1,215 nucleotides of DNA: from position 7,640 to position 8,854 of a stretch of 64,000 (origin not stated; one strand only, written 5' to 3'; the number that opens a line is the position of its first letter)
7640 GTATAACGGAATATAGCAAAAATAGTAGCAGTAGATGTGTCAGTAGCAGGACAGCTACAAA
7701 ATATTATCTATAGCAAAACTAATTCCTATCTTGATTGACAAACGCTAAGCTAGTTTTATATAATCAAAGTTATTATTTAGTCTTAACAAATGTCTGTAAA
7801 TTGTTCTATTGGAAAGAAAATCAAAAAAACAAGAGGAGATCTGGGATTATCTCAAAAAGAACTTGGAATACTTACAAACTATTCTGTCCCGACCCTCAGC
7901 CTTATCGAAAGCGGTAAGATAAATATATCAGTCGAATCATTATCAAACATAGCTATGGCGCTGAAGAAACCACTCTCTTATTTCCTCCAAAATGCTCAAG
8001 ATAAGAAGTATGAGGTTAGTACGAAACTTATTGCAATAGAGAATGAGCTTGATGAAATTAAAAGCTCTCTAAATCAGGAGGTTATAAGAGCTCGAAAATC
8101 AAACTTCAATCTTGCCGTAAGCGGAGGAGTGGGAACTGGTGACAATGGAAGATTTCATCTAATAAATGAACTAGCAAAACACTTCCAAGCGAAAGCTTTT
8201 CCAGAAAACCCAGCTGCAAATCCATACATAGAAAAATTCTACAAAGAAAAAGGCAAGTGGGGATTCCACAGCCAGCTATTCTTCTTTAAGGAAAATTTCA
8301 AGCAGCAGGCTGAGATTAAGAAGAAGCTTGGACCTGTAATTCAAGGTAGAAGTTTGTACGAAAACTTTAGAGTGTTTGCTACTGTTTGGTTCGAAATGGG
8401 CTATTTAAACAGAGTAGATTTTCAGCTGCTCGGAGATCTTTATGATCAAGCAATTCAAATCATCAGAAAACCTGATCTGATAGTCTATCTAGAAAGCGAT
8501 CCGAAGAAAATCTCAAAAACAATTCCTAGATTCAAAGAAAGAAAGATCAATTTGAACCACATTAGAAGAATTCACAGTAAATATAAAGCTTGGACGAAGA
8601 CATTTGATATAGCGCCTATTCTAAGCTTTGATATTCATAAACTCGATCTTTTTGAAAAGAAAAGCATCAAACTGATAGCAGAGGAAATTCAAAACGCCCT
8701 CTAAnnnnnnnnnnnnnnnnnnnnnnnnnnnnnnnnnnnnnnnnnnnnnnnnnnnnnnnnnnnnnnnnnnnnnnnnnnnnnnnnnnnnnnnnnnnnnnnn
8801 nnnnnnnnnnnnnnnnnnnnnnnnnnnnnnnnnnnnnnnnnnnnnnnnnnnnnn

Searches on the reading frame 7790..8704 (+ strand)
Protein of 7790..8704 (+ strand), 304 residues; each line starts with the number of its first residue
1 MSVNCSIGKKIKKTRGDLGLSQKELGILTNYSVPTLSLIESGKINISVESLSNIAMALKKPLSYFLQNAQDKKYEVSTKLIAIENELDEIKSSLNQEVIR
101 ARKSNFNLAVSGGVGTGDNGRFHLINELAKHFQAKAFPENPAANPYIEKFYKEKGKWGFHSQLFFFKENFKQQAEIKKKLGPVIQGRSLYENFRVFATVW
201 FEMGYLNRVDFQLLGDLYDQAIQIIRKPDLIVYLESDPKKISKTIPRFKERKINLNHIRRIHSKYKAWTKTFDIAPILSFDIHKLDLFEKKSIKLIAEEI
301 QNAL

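Call 3: search_protein_families(library=pfam, proteins=[window:7790-8704:+], max_evalue=1)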
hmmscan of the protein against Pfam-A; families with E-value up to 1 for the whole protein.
window:7790-8704:+ (304 aa): 8 families
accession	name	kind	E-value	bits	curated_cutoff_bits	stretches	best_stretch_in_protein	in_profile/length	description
PF01712.25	dNK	-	7.5e-34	117.7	27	1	110-301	3-199/203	Deoxynucleoside kinase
PF01381.28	HTH_3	-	3.5e-09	37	23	1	11-65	1-55/55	Helix-turn-helix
PF13560.12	HTH_31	-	0.0004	21.1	27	1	8-55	3-51/64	Helix-turn-helix domain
PF13744.12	HTH_37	-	0.0015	18.8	27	1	6-58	18-71/80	Helix-turn-helix domain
PF12844.13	HTH_19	-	0.0019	18.5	30.2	1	8-69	1-62/64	Helix-turn-helix domain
PF15039.11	DUF4530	-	0.012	16.2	28.1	1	198-236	53-92/113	Domain of unknown function (DUF4530)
PF13443.12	HTH_26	-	0.052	14.2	22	1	10-59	1-51/63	Cro/C1-type HTH DNA-binding domain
PF00766.25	ETF_alpha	-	0.18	12.2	27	1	108-135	7-34/81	Electron transfer flavoprotein FAD-binding domain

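Call 4: search_protein_families(library=padloc, proteins=[window:7790-8704:+], max_evalue=1)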
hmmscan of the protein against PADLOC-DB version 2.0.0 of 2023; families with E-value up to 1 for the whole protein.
window:7790-8704:+ (304 aa): 16 families
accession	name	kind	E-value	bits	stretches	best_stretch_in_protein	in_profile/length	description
PDLC02926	HTH_VI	-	1.6e-10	39.1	1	7-73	2-68/92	-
PDLC03953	RmrA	-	3.3e-06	24.6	1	5-71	4-70/373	-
PDLC03952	RmrA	-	4e-06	23.9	1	7-79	23-95/395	-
PDLC03665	Control_protein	-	1.8e-05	22.9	1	6-70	8-73/77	control protein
PDLC03951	RmrA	-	2.1e-05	21.7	1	8-74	10-76/400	-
PDLC03954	RmrA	-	3.1e-05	21.1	1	8-75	12-79/380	-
PDLC03947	RmrA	-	0.00012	19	1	4-74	9-79/383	-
PDLC02911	VakA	-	0.00022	19.8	1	160-302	50-161/163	-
PDLC04142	capH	-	0.00024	20.1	1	6-79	6-74/103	capH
PDLC03944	RmrA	-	0.00055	17.1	1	8-70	8-70/384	-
PDLC03946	RmrA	-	0.00083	16.2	1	9-72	5-68/357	-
PDLC03536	REase_II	-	0.001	16.7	1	8-87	12-93/237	Type II restriction enzyme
PDLC03948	RmrA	-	0.0014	15.6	1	9-70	11-72/397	-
PDLC03949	RmrA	-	0.0021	15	1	10-71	6-67/363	-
PDLC01515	Csx3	-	0.0059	14.2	1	215-302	96-181/183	"CAS-I,CAS-III; associated"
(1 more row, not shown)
